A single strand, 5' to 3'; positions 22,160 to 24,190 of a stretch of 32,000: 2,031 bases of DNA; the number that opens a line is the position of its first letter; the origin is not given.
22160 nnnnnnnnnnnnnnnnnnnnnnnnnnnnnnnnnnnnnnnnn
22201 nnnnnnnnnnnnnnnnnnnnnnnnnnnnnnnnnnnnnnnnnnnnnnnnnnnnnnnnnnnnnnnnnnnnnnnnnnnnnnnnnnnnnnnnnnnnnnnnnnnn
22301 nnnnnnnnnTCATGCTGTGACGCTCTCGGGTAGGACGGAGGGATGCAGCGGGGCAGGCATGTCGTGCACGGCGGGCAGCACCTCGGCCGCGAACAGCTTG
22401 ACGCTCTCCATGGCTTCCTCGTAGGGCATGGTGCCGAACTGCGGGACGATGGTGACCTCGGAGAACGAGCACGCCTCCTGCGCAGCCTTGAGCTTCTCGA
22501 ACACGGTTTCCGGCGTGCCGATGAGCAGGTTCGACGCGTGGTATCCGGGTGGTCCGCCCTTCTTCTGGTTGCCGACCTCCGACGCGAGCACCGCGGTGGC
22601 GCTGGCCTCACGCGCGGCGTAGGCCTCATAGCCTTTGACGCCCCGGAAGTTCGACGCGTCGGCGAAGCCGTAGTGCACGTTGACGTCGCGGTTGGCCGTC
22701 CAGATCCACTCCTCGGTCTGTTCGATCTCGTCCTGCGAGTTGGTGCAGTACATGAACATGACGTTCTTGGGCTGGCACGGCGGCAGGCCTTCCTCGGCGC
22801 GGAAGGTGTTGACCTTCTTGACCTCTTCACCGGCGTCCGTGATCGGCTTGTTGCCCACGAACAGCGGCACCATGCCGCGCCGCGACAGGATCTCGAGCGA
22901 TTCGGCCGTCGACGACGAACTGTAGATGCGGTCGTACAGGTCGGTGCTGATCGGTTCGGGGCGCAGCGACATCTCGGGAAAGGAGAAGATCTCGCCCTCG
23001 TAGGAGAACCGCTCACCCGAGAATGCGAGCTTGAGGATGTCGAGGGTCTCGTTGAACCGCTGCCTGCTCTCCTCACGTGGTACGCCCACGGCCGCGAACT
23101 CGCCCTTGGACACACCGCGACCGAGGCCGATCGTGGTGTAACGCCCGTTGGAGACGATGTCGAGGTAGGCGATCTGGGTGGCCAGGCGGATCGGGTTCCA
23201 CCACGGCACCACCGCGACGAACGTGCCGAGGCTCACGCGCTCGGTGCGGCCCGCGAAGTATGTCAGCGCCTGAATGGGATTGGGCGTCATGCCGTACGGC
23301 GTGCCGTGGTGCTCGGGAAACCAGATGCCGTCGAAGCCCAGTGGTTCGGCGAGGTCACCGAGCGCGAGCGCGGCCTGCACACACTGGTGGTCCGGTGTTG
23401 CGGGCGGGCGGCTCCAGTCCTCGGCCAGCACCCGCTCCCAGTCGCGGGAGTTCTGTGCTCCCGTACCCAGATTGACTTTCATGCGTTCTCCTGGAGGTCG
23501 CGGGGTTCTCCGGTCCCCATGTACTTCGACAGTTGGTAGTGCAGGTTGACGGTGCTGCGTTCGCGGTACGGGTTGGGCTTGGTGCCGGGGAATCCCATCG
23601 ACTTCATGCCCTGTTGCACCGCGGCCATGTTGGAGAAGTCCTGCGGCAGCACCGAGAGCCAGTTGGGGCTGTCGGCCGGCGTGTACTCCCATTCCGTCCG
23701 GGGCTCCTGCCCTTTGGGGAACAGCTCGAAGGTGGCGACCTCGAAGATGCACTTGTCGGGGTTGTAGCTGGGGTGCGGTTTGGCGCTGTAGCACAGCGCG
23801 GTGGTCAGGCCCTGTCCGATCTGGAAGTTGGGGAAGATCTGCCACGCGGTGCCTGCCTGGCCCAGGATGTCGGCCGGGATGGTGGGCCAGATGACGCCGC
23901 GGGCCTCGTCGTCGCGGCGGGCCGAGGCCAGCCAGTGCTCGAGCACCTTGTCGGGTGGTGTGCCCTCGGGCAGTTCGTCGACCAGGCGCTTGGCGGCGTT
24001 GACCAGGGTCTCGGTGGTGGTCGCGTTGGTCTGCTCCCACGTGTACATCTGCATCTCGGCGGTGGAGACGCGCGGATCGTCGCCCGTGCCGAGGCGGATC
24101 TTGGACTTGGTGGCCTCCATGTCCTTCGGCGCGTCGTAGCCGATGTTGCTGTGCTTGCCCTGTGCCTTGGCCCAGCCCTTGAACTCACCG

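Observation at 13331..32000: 18.7-kb divergent catabolic supercluster mixing three oxygenase classes, a double propeller and two heteromeric ACAD pairs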

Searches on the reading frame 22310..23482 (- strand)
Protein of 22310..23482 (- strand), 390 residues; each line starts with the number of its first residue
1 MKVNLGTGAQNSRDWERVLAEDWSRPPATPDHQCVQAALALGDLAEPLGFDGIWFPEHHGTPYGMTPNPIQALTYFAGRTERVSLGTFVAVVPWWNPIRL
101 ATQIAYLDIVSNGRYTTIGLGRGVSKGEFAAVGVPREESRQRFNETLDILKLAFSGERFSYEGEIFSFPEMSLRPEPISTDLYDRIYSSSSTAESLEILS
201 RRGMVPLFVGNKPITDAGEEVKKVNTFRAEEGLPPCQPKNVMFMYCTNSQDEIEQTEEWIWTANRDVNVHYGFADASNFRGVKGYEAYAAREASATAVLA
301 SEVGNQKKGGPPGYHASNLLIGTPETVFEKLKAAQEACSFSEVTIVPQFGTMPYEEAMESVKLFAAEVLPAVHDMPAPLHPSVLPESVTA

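Call 14: search_solved_structures(query=window:22310-23482:-, max_evalue=0.00001)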
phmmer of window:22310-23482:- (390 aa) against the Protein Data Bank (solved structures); distinct sequences matched with E-value up to 0.00001: 22.
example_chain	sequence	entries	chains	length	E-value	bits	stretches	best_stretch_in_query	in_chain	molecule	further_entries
8cbb_A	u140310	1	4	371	6.1e-29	104.7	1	22-373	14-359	Alkanal monooxygenase alpha chain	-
7bip_A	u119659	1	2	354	2.2e-22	83.1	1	33-370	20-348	Luciferase-like monooxygenase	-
1brl_A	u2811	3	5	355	5.5e-22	81.8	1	25-206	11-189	BACTERIAL LUCIFERASE | Alkanal monooxygenase alpha chain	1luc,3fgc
8k74_A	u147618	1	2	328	1e-15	61.1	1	45-164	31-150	Alkanal monooxygenase alpha chain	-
6fri_A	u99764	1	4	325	1.3e-12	51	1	49-204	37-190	Alkanal monooxygenase beta chain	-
2i7g_A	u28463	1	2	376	3.5e-12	49.5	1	42-163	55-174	Monooxygenase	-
8qpm_A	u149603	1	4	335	4.4e-12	49.2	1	41-180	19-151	5,10-methylenetetrahydromethanopterin reductase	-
8qq8_A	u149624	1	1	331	6e-12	48.7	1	41-180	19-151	5,10-methylenetetrahydromethanopterin reductase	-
8qpl_A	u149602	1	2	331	6e-12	48.7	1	41-180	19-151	5,10-methylenetetrahydromethanopterin reductase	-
6ket_A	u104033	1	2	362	3.8e-10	42.8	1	42-260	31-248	PuwE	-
8t0u_A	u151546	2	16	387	1.8e-09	40.5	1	82-180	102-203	FMNH(2)-dependent dimethylsulfone monooxygenase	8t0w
3rao_A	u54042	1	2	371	2.1e-09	40.4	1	42-372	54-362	Putative Luciferase-like Monooxygenase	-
2b81_A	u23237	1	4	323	4.3e-09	39.3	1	40-151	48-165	Luciferase-like monooxygenase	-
9gnc_A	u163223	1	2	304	8.7e-08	35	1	45-145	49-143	Putative F420-dependent oxidoreductase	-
1brl_B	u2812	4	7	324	9.1e-08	35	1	33-204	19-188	BACTERIAL LUCIFERASE | BETA2 LUCIFERASE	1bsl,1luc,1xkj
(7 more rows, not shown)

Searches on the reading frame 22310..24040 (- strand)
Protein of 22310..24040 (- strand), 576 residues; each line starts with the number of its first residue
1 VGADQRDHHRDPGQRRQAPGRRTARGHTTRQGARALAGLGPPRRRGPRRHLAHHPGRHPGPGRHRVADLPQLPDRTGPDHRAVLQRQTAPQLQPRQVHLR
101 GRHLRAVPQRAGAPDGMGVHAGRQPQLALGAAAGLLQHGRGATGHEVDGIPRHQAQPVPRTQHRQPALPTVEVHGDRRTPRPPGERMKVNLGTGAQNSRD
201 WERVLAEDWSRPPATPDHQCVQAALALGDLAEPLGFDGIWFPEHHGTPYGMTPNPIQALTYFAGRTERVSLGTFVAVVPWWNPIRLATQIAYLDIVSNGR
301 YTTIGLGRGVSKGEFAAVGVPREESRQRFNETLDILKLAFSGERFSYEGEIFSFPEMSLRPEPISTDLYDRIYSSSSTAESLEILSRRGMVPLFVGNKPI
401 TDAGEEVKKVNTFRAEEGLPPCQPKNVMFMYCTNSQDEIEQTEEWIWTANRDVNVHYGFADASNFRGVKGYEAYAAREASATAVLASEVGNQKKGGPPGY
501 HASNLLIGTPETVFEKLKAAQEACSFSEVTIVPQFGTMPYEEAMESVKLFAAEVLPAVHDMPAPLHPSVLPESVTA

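Call 4: search_protein_families(library=pfam, proteins=[window:22310-24040:-], max_evalue=0.001)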
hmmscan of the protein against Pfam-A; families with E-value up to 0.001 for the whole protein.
window:22310-24040:- (576 aa): 1 family
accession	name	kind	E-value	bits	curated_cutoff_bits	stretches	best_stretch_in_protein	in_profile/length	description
PF00296.26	Bac_luciferase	-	3.8e-52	178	27.9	1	220-523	21-310/314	Luciferase-like monooxygenase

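Call 6: search_protein_families(library=ncbifam, proteins=[window:22310-24040:-], max_evalue=0.00001)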
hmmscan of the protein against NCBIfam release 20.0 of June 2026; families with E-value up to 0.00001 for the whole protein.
window:22310-24040:- (576 aa): 23 families
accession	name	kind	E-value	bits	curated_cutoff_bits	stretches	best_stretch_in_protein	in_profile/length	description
TIGR03619.1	F420_Rv2161c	subfamily_domain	2.1e-33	115.9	166.9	1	227-428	3-216/247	TIGR03619 family F420-dependent LLM class oxidoreductase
NF052254.1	luciferase_Alph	exception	1.4e-26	93.6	600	1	211-559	11-351/354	luciferase subunit alpha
TIGR04027.1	LLM_KPN_01858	hypoth_equivalog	3e-21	75.7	412.9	1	231-350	29-148/326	putative FMN-dependent luciferase-like monooxygenase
TIGR03858.1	LLM_2I7G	subfamily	1.4e-20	73.6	462.25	1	217-351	21-153/337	Atu2307/SP_0267 family LLM class monooxygenase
TIGR03621.1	F420_MSMEG_2516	subfamily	1.7e-20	73.3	213.15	1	225-351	17-140/295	TIGR03621 family F420-dependent LLM class oxidoreductase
TIGR03560.1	F420_Rv1855c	subfamily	1.5e-18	67.4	231.4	1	220-366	11-165/227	TIGR03560 family F420-dependent LLM class oxidoreductase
TIGR04020.1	seco_metab_LLM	subfamily_domain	2.3e-17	63.1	244.45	1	229-549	26-336/341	MupA/Atu3671 family FMN-dependent luciferase-like monooxygenase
TIGR03854.1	F420_MSMEG_3544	hypoth_equivalog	2.6e-16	59.8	295.6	1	226-365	17-153/290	TIGR03854 family LLM class F420-dependent oxidoreductase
NF052255.1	luciferase_Beta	exception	4.6e-15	55.5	500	1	233-390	35-190/325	luciferase subunit beta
TIGR03571.1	lucif_BA3436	subfamily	1.1e-14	54.4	303.9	1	222-365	31-179/304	TIGR03571 family LLM class oxidoreductase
TIGR04021.1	LLM_DMSO2_sfnG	equivalog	1.5e-14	54.1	382.95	1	262-561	70-348/350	dimethylsulfone monooxygenase SfnG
TIGR04036.1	LLM_CE1758_fam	subfamily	2e-14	53.2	479.1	1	215-313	21-117/355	CE1758 family FMN-dependent luciferase-like monooxygenase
NF002619.0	PRK02271.1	equivalog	2.4e-14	53.3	276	1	215-365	8-149/329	5,10-methylenetetrahydromethanopterin reductase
TIGR03558.1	oxido_grp_1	subfamily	1.8e-13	50.4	166.95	1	218-340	16-139/325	MsnO8 family LLM class oxidoreductase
TIGR04024.1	F420_NP1902A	hypoth_equivalog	1.1e-12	47.4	345.4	1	219-362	12-148/330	TIGR04024 family LLM class F420-dependent oxidoreductase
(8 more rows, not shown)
